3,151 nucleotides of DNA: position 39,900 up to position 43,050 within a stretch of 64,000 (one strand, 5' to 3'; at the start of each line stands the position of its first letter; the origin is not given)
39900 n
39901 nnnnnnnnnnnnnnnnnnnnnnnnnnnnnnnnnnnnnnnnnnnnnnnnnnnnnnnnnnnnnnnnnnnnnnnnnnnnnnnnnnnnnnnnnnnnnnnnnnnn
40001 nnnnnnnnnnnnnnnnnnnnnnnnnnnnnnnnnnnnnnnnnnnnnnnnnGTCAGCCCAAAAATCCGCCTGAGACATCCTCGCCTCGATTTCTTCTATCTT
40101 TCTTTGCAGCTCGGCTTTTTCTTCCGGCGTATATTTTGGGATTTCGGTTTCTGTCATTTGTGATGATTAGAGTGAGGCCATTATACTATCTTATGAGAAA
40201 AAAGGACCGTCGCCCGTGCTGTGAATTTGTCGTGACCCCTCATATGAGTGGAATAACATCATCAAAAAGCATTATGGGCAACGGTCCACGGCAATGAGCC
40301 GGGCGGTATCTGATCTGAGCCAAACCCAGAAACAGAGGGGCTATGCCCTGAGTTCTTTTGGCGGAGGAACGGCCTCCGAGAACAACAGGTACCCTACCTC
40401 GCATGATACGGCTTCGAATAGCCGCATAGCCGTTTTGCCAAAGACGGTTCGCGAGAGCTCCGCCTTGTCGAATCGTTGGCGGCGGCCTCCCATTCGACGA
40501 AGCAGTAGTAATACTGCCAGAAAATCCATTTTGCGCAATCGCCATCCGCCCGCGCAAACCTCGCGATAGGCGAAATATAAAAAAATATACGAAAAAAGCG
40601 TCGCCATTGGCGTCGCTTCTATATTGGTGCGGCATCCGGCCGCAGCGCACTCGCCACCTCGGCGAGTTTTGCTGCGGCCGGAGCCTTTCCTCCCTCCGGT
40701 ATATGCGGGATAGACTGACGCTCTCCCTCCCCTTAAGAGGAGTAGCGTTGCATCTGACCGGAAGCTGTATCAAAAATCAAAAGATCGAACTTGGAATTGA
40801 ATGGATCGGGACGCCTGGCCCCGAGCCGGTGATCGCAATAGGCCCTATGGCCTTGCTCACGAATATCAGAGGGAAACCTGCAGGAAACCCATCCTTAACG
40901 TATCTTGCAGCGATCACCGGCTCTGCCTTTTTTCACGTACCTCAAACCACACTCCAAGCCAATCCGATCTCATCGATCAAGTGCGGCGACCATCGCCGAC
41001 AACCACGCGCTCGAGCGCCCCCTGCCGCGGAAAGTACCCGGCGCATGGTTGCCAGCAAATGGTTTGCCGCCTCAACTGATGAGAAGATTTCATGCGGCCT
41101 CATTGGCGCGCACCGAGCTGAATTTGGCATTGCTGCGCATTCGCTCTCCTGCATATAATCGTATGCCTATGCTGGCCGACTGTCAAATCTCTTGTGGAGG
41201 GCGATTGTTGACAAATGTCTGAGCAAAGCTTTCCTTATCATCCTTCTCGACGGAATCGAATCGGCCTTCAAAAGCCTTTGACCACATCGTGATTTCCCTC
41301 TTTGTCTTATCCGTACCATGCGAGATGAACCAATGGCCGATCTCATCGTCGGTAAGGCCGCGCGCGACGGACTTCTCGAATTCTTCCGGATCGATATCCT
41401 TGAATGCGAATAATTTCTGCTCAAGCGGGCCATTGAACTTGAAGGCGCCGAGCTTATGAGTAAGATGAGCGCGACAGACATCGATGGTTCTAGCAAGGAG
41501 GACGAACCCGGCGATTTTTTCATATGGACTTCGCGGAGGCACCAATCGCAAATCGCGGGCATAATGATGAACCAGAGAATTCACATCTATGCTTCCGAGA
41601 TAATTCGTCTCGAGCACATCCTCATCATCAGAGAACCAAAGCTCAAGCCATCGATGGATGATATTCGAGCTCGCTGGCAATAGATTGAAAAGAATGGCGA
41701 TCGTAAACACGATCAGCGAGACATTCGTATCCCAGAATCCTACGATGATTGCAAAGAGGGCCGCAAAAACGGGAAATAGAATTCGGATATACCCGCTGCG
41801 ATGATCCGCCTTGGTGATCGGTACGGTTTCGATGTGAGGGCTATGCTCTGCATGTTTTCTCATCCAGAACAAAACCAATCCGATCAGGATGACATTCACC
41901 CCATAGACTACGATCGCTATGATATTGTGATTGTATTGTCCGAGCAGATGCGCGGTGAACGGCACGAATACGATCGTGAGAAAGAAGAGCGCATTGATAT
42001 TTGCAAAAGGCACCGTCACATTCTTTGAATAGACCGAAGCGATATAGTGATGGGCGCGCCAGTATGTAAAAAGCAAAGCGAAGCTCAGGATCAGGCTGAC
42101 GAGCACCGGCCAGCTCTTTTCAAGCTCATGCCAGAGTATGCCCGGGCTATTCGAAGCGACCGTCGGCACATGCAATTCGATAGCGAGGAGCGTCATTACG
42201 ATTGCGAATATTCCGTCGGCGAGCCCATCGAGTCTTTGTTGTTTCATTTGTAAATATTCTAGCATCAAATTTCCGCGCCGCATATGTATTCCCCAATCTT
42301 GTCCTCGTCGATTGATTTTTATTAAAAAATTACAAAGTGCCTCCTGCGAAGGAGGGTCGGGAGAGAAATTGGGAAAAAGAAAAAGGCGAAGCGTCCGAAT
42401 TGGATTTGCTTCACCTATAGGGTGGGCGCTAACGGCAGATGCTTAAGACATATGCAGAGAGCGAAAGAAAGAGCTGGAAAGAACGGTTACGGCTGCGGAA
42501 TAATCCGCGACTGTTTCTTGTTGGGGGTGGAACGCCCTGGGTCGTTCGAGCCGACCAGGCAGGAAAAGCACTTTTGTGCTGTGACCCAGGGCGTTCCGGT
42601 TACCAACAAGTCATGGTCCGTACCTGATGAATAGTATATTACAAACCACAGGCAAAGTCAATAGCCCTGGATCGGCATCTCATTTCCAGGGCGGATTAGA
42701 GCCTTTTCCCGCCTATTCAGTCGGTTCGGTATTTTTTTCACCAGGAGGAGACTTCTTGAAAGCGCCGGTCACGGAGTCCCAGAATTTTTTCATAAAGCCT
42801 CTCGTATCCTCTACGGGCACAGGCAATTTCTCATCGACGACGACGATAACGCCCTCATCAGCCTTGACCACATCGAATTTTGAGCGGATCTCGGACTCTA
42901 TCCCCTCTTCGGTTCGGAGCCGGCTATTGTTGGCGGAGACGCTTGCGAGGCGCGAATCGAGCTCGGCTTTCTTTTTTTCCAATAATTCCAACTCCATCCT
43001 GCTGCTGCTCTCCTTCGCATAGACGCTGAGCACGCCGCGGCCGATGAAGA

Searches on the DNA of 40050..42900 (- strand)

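Call 4: search_rna_families(source=window, start=42100, end=42900, threshold=evalue, max_evalue=10, show_alignments=3)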
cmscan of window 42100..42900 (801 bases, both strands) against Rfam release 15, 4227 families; matches with E-value up to 10: 0.
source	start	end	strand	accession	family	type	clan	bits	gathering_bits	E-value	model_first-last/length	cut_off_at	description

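Call 37: search_rna_families(sources=[L014, L016, L018, L020, L022], threshold=evalue, max_evalue=1)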
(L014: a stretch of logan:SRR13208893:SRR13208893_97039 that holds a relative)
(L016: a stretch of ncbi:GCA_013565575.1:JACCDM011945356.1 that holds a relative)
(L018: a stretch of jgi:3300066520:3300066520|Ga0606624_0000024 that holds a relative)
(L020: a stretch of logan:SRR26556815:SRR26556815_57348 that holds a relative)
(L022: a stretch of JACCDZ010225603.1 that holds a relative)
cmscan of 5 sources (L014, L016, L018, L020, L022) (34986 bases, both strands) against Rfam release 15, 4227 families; matches with E-value up to 1: 7.
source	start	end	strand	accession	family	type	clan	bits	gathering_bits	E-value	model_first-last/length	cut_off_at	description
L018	4185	4257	+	RF00005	tRNA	Gene; tRNA;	CL00001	67.4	29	8.7e-13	1-71/71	no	tRNA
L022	4948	5018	-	RF00005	tRNA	Gene; tRNA;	CL00001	56.3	29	1e-09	1-71/71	no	tRNA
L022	4881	4961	+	RF04136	MIR1862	Gene; miRNA;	-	40.7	84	7.4e-05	1-90/90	no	MIR1862 microRNA precursor family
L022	4880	4960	-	RF04136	MIR1862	Gene; miRNA;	-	35.9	84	0.0013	1-90/90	no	MIR1862 microRNA precursor family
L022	11536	11680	+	RF02225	sX6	Gene; sRNA;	-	29.5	40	0.00055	1-342/342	no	Proteobacterial sRNA sX6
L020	3270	3775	+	RF00028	Intron_gpI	Intron;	-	27.4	50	0.0033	1-253/253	no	Group I catalytic intron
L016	4781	4845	+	RF01850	beta_tmRNA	Gene;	CL00001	18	84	0.086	86-150/331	no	Betaproteobacteria transfer-messenger RNA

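Call 38: search_rna_families(source=window, start=40050, end=41300, threshold=evalue, max_evalue=10)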
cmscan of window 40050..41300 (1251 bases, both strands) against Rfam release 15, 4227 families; matches with E-value up to 10: 5.
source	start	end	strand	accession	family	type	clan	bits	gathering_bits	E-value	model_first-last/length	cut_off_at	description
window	40982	41071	-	RF03810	mir-8932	Gene; miRNA;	-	23.7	50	0.48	1-76/76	no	mir-8932 microRNA precursor family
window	40570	40619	+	RF02844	RefA9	Gene; antisense;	-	19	49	5.5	1-64/64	no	Enterococcus sRNA A9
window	40622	40705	+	RF00952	mir-650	Gene; miRNA;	-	18.9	100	1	1-91/91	no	mir-650 microRNA precursor family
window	40600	40670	+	RF00624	P9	Gene;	-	17.5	43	0.72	1-74/74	no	Pseudomonas sRNA P9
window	40529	40622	+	RF01408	sraL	Gene; sRNA;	-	11.9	39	8.3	1-142/142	no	sraL Hfq binding RNA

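Call 45: build_rna_model(alignment_id=A2)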
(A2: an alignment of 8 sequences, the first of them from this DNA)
Model R1 built from alignment A2 (8 sequences, 131 columns); structure: RNAalifold consensus.
model positions 116; base pairs 10; branch points 0; effective number of sequences 3.84; information 0.59 bits per position. Calibrated on 0.2 Mb of random sequence (short: E-values are rough).
structure used (alignment columns):
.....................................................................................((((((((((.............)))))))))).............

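Call 46: search_with_rna_model(model_id=R1, sources=[window, L001, L002, L003, L004, L005, L006, L007, L008, L009, L010, L011, L012, L013, L014, L015, L016, L017, L018, L019, L020, L021, L022], max_evalue=10)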
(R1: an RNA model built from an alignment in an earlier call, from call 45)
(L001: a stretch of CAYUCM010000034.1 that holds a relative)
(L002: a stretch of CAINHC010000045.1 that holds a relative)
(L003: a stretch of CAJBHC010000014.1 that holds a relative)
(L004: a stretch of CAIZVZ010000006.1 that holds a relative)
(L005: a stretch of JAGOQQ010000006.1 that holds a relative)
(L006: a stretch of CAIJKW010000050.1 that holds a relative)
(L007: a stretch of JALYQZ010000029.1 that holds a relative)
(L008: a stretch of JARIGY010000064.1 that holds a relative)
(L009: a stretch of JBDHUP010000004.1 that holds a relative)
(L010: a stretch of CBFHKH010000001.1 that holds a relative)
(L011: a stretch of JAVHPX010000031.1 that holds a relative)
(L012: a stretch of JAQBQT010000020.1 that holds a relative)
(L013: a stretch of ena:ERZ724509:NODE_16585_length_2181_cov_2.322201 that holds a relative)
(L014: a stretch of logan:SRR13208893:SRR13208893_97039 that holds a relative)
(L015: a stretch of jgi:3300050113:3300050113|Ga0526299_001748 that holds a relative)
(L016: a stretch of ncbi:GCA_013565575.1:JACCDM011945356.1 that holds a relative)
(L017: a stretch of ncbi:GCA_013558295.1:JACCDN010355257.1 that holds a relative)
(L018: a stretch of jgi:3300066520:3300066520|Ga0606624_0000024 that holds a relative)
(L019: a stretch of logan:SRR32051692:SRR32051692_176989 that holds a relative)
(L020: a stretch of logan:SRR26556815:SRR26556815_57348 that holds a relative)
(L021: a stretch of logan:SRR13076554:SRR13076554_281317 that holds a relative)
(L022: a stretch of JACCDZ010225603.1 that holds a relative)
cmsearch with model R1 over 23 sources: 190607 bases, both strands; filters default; matches with E-value up to 10: 18.
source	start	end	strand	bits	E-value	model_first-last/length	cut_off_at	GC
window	42373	42494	-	99.6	1.7e-22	1-116/116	no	0.48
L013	51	171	+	98.1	4.1e-22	1-116/116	no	0.45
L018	2821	2933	+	93.7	5e-21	1-116/116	no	0.43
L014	2742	2866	+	84.1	1.1e-18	1-116/116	no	0.5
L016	2809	2916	+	81.7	4.4e-18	1-116/116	no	0.44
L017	1954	2061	+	81.7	4.4e-18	1-116/116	no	0.44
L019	4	104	+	80.1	1.1e-17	1-116/116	no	0.5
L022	9507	9611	-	77.1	5.6e-17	1-116/116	no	0.5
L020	1560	1653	+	67.2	1.6e-14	1-116/116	no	0.45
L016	2873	2905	-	20.9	0.0035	74-106/116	no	0.42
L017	2018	2050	-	20.9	0.0035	74-106/116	no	0.42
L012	5744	5792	+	17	0.03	64-116/116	no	0.53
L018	2893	2921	-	14.6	0.12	75-104/116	no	0.55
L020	1611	1642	-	10.6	1.2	74-105/116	no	0.5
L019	65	94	-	10.4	1.3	74-105/116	no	0.43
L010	6204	6230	-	6.9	9.2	1-116/116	no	0.26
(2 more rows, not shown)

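Call 58: search_with_rna_model(model_id=R1, sources=[L024, L025, L026, L027, L028], max_evalue=10, show_alignments=3)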
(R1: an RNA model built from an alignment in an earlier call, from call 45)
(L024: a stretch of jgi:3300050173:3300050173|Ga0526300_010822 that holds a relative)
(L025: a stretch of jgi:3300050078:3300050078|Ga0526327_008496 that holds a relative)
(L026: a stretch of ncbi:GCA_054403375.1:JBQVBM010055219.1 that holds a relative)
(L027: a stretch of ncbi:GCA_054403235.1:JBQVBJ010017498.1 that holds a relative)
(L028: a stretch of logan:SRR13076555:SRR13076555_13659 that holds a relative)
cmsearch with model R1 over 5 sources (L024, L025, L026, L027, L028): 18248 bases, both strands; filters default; matches with E-value up to 10: 4.
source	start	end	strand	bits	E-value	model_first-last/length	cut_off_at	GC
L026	3348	3455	+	67.9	9.8e-16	1-116/116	no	0.44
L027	3348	3455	+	67.9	9.8e-16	1-116/116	no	0.44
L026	3413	3445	-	22.2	0.00016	74-106/116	no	0.45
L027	3413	3445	-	22.2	0.00016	74-106/116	no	0.45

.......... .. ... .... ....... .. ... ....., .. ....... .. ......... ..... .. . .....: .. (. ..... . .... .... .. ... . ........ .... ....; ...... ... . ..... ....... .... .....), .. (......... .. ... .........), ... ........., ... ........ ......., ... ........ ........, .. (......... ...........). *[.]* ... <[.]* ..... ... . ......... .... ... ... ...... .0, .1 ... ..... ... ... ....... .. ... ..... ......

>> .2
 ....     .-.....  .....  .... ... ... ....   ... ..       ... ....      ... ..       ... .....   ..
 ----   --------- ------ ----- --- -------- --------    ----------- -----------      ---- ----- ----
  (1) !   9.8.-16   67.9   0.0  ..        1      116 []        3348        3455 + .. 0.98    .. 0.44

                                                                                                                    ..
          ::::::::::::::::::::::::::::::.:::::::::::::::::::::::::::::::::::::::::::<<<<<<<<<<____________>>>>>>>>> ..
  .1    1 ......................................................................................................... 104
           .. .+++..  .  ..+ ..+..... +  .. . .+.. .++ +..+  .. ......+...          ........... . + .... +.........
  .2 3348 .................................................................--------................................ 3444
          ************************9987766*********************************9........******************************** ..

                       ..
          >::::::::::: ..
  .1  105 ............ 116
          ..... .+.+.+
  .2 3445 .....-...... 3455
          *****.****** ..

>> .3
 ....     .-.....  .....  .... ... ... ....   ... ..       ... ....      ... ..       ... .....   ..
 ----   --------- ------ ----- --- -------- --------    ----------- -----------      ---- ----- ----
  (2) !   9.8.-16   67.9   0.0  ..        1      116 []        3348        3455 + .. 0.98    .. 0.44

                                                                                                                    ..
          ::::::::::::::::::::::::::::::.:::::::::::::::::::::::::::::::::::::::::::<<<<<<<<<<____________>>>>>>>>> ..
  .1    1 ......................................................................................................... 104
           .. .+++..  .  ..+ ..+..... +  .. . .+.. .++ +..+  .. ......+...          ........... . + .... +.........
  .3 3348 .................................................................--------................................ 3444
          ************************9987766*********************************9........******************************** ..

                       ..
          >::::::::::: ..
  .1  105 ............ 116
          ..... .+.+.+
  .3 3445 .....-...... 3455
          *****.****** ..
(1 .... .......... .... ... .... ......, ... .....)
